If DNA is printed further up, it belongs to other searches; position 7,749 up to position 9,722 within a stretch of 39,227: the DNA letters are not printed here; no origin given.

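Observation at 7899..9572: GAF domain fused to a GspF/PilC-type secretion platform protein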

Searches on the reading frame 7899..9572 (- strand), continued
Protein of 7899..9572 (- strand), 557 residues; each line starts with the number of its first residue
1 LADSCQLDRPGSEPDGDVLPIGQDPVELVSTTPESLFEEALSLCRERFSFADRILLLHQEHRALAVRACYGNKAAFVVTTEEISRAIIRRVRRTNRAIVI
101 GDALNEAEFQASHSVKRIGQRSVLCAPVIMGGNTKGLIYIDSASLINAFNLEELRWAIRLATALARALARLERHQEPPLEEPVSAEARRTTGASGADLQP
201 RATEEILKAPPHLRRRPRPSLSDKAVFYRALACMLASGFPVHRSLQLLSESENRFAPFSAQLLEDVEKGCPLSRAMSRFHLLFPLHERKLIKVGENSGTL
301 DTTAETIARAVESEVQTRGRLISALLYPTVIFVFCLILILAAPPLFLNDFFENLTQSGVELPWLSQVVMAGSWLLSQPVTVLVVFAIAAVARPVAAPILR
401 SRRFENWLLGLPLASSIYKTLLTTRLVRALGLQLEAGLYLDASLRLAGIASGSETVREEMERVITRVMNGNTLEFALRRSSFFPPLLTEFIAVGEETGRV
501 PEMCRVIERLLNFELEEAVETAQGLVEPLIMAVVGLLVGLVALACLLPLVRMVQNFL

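Call 38: search_protein_families(library=pfam, proteins=[P0045, P0046, P0047, P0050, P0056, P0065, P0102, P0120, P0140, P0179], max_evalue=0.01)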
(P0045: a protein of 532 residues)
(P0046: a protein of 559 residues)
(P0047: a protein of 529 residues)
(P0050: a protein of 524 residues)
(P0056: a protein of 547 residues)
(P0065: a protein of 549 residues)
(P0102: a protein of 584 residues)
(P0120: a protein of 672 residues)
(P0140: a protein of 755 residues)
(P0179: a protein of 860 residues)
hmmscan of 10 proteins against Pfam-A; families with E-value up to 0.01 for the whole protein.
P0045 (532 aa): 3 families
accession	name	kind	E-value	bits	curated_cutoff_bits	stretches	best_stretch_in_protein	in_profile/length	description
PF00482.28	T2SSF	-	1.2e-46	158.1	25.2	2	402-524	1-125/125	Type II secretion system (T2SS), protein F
PF01590.32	GAF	-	1.2e-12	48.9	22.4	1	13-133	5-120/133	GAF domain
PF13492.12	GAF_3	-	0.0014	19.5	27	1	13-132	5-113/129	GAF domain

P0046 (559 aa): 2 families
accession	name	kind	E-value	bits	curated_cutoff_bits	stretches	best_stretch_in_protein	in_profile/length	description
PF00482.28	T2SSF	-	2.4e-48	163.7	25.2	2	429-551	1-125/125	Type II secretion system (T2SS), protein F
PF01590.32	GAF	-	1.4e-08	35.8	22.4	1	11-140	3-128/133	GAF domain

P0047 (529 aa): 4 families
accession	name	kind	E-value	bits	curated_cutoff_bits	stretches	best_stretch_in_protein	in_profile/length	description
PF00482.28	T2SSF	-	9.6e-42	142.3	25.2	2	194-311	1-119/125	Type II secretion system (T2SS), protein F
PF01590.32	GAF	-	6.8e-10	40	22.4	1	6-133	3-127/133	GAF domain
PF13185.12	GAF_2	-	3.5e-09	37.4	28.6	1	5-125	4-121/136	GAF domain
PF13492.12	GAF_3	-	9e-05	23.3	27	1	7-126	4-114/129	GAF domain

P0050 (524 aa): 3 families
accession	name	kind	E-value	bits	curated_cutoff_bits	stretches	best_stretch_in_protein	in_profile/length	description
PF00482.28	T2SSF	-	2.2e-39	134.7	25.2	2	197-309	2-118/125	Type II secretion system (T2SS), protein F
PF01590.32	GAF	-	4.5e-08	34.1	22.4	1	21-128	15-119/133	GAF domain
PF13185.12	GAF_2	-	4e-05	24.3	28.6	1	12-119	7-114/136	GAF domain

P0056 (547 aa): 1 family
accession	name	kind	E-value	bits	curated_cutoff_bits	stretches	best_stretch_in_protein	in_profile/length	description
PF00482.28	T2SSF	-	2.3e-43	147.6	25.2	2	417-539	1-125/125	Type II secretion system (T2SS), protein F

P0065 (549 aa): 3 families
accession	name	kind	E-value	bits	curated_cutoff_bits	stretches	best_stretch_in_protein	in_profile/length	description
PF00482.28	T2SSF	-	4.7e-52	175.6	25.2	2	420-541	2-125/125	Type II secretion system (T2SS), protein F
PF01590.32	GAF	-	1.3e-09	39.1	22.4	1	9-142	2-130/133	GAF domain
PF13492.12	GAF_3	-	1.7e-05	25.6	27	1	8-137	1-119/129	GAF domain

P0102 (584 aa): 2 families
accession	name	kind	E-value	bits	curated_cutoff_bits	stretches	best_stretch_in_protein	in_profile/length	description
PF00482.28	T2SSF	-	6.6e-47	159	25.2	2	255-370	1-119/125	Type II secretion system (T2SS), protein F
PF01590.32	GAF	-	0.0033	18.4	22.4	1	20-130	5-112/133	GAF domain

P0120 (672 aa): 3 families
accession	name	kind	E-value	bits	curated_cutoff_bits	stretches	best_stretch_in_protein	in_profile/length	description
PF00482.28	T2SSF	-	1.5e-44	151.4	25.2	2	542-664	1-125/125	Type II secretion system (T2SS), protein F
PF01590.32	GAF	-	2.3e-08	35.1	22.4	1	151-270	17-131/133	GAF domain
PF13185.12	GAF_2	-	6.8e-06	26.8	28.6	1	186-263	51-126/136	GAF domain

P0140 (755 aa): 1 family
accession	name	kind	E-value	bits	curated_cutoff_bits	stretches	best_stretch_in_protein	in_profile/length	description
PF00482.28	T2SSF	-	3.4e-40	137.3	25.2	2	420-540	1-122/125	Type II secretion system (T2SS), protein F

P0179 (860 aa): 1 family
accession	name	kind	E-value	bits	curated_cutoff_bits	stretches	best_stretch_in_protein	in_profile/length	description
PF00482.28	T2SSF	-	3.4e-50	169.6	25.2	2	526-640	3-118/125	Type II secretion system (T2SS), protein F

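Call 39: list_cluster_members(proteins=[P0045, P0046, P0047, P0050, P0056, P0065, P0102, P0120, P0140, P0179])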
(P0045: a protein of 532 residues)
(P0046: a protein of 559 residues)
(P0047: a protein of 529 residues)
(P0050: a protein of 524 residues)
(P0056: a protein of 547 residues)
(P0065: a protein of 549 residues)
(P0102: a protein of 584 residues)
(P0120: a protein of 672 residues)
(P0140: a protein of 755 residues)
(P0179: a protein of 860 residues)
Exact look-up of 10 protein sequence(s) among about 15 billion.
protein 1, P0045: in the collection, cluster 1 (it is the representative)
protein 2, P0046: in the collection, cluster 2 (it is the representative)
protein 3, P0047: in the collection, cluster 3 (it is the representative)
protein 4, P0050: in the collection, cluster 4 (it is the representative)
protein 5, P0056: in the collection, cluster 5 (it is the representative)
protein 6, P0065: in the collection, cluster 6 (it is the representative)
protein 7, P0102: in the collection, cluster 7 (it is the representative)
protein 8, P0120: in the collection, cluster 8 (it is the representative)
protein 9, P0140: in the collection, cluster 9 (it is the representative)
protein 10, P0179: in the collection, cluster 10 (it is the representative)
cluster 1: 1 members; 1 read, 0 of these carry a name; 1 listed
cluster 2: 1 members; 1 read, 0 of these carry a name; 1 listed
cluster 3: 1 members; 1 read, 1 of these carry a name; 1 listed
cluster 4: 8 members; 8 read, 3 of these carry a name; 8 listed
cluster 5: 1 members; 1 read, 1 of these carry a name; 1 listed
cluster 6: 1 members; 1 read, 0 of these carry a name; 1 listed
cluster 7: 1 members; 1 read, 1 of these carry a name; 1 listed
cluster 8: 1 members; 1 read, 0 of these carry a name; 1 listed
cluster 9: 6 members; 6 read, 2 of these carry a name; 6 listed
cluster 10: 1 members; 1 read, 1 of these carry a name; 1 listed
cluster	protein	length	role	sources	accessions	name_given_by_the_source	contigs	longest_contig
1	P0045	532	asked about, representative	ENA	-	-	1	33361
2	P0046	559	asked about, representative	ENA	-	-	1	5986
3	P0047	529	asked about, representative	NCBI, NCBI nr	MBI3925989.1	MAG: type II secretion system F family protein [Armatimonadetes bacterium] | type II secretion system F family protein [Armatimonadota bacterium]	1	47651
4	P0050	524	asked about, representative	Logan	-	-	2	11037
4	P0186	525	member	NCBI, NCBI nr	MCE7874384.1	GAF domain-containing protein [bacterium CPR1]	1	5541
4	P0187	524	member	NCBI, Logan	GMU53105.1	MAG: hypothetical protein AMXMBFR33_22510 [Candidatus Xenobia bacterium]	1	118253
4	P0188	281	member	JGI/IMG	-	type II secretory pathway component PulF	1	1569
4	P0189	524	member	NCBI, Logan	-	-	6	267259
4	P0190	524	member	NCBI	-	-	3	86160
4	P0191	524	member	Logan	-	-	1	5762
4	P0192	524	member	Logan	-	-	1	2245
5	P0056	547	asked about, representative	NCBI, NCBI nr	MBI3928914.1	MAG: type II secretion system F family protein [Armatimonadetes bacterium] | type II secretion system F family protein [Armatimonadota bacterium]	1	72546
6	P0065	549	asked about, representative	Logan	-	-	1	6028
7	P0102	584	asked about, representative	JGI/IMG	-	type II secretory pathway component PulF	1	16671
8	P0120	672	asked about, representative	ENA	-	-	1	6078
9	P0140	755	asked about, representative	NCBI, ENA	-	-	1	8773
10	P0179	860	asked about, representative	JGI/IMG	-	type IV pilus assembly protein PilC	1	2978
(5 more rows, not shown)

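Call 40: find_encoding_contigs(protein=P0189, flank=10000, max_places=2)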
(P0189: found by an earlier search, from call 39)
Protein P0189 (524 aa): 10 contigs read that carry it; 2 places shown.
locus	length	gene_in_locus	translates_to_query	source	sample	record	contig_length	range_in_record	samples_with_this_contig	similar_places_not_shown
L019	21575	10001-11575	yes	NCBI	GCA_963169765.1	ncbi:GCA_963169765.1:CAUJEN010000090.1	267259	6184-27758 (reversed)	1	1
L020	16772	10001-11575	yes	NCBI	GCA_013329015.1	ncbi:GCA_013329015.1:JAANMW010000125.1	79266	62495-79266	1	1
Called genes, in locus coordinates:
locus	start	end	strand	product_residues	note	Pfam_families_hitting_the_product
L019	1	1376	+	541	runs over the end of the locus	PF01268:FTHFS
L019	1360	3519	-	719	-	-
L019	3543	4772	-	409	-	PF13646:HEAT_2 (faint)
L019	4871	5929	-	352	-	-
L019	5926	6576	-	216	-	PF13490:zf-HC2 (weak)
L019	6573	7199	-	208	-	PF04542:Sigma70_r2, PF08281:Sigma70_r4_2, PF04545:Sigma70_r4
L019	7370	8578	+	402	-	PF01551:Peptidase_M23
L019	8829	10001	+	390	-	PF00069:Pkinase, PF03109:ABC1 (faint), PF07714:PK_Tyr_Ser-Thr, PF01636:APH (faint)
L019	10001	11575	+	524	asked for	PF01590:GAF, PF00482:T2SSF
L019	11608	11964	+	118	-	-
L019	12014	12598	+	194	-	-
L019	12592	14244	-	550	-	-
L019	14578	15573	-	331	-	PF00149:Metallophos, PF12850:Metallophos_2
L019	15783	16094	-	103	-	-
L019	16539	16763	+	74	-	PF01402:RHH_1 (weak)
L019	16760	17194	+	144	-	PF01850:PIN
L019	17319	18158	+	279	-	-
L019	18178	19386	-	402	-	PF03600:CitMHS, PF06450:NhaB (faint)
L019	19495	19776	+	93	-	-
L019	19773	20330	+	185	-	PF00156:Pribosyltran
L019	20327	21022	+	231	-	PF24481:CT398_CC, PF02591:Zn_ribbon_9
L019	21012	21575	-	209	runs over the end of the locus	-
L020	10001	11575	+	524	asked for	PF01590:GAF, PF00482:T2SSF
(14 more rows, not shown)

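Call 41: find_encoding_contigs(protein=P0047, flank=10000, max_places=1)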
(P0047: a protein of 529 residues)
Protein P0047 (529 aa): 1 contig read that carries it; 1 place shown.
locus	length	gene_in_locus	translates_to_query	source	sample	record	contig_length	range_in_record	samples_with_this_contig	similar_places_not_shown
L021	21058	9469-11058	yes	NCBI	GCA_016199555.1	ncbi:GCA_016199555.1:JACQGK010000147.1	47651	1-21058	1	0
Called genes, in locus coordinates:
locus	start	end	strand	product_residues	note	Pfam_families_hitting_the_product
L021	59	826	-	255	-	-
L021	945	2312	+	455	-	-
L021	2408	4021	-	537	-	-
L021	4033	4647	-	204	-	PF07963:N_methyl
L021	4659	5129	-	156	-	-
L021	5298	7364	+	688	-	PF00989:PAS, PF08448:PAS_4 (weak), PF13426:PAS_9, PF00989:PAS, PF08448:PAS_4 (weak), PF08447:PAS_3, PF07730:HisKA_3, PF02518:HATPase_c, +2 more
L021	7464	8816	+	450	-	PF00069:Pkinase, PF07714:PK_Tyr_Ser-Thr, PF01636:APH (faint), PF03109:ABC1 (weak)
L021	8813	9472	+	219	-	PF00072:Response_reg, PF00196:GerE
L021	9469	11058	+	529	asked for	PF01590:GAF, PF13185:GAF_2, PF00482:T2SSF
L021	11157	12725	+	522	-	-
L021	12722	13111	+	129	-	-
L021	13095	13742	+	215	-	-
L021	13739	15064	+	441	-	PF01636:APH (faint), PF00069:Pkinase, PF03109:ABC1 (faint), PF07714:PK_Tyr_Ser-Thr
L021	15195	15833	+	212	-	-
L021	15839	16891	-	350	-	-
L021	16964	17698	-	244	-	PF07238:PilZ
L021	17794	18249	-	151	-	PF01451:LMWPc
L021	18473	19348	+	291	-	PF24521:Ank_KRIT1 (faint), PF00023:Ank (faint), PF12796:Ank_2, PF13606:Ank_3 (faint), PF13857:Ank_5 (faint), PF12796:Ank_2, PF13637:Ank_4 (weak)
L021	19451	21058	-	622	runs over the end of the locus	PF00773:RNB, PF18614:RNase_II_C_S1 (faint)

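Call 46: find_encoding_contigs(protein=P0056, flank=10000, max_places=1)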
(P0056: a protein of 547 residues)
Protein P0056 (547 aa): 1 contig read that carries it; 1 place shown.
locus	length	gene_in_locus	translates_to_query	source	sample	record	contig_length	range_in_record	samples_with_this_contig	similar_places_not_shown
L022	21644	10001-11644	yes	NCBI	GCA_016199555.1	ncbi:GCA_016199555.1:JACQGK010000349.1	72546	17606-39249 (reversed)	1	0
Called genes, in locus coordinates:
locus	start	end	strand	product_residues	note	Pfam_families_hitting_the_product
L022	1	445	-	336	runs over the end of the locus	PF02445:NadA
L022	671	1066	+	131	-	-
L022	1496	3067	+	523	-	PF00648:Peptidase_C2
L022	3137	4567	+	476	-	PF00149:Metallophos, PF02872:5_nucleotid_C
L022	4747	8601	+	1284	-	-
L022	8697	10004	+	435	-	PF00069:Pkinase, PF07714:PK_Tyr_Ser-Thr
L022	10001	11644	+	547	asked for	PF00482:T2SSF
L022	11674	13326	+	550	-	-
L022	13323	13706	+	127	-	-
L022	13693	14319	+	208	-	PF07963:N_methyl (weak)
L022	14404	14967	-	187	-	PF13238:AAA_18 (weak), PF01202:SKI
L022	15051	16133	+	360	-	PF00465:Fe-ADH (weak), PF13685:Fe-ADH_2 (weak), PF01761:DHQ_synthase, PF24621:DHQS_C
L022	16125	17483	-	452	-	PF00989:PAS, PF08448:PAS_4, PF13426:PAS_9, PF00989:PAS, PF08448:PAS_4, PF13426:PAS_9, PF08447:PAS_3, PF02518:HATPase_c, +2 more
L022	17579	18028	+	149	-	PF01220:DHquinase_II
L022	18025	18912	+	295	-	PF01509:TruB_N, PF16198:TruB_C_2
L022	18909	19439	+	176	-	PF01871:AMMECR1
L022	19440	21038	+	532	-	PF00512:HisKA, PF02518:HATPase_c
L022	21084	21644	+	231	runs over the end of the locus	PF00072:Response_reg, PF08281:Sigma70_r4_2 (weak), PF00196:GerE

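Call 47: find_encoding_contigs(protein=P0045, flank=10000, max_places=1)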
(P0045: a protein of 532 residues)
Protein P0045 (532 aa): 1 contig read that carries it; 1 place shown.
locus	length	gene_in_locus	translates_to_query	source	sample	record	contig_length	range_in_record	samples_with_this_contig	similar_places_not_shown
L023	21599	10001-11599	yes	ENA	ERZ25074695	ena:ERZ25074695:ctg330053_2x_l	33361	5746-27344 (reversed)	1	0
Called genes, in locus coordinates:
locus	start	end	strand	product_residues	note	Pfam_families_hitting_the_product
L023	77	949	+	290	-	PF00582:Usp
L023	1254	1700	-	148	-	PF22148:Fervidolysin_NPro-like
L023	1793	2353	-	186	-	-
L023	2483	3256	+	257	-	PF00378:ECH_1, PF16113:ECH_2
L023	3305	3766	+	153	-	-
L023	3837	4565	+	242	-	-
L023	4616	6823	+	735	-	-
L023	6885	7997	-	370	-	-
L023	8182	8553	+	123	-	-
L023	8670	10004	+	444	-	PF00069:Pkinase, PF07714:PK_Tyr_Ser-Thr, PF01636:APH (faint)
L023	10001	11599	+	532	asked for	PF01590:GAF, PF00482:T2SSF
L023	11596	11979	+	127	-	-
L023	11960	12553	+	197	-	-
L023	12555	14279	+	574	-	-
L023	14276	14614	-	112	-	-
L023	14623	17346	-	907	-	PF00501:AMP-binding, PF01553:Acyltransferase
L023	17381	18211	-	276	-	PF03009:GDPD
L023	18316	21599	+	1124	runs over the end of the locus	PF13646:HEAT_2 (weak), PF00004:AAA (weak), PF13191:AAA_16 (weak), PF00004:AAA (weak), PF07724:AAA_2, PF07728:AAA_5, PF10431:ClpB_D2-small, PF03462:PCRF, +4 more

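Call 48: find_encoding_contigs(protein=P0102, flank=10000, max_places=1)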
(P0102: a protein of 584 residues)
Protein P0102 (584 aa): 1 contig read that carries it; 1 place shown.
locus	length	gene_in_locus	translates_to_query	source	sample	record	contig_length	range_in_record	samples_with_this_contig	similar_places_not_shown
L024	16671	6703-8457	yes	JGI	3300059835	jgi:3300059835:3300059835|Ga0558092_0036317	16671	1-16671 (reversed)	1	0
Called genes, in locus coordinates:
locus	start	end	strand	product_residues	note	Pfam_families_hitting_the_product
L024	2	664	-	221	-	?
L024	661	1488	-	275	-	PF01416:PseudoU_synth_1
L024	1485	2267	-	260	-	PF02361:CbiQ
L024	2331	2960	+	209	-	-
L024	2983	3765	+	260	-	PF13744:HTH_37, PF07719:TPR_2 (faint), PF13181:TPR_8 (faint), PF13431:TPR_17 (faint), PF13371:TPR_9, PF00515:TPR_1 (weak)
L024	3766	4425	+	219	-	PF13472:Lipase_GDSL_2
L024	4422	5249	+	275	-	-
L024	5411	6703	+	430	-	PF03109:ABC1 (faint), PF00069:Pkinase, PF07714:PK_Tyr_Ser-Thr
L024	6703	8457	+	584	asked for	PF00482:T2SSF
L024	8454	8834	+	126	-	-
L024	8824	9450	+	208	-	-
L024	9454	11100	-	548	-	-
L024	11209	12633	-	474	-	-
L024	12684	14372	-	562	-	PF02310:B12-binding (weak), PF04055:Radical_SAM, PF13282:DUF4070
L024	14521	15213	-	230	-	PF00106:adh_short, PF01370:Epimerase (weak), PF13561:adh_short_C2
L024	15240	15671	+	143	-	-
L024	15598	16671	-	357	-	?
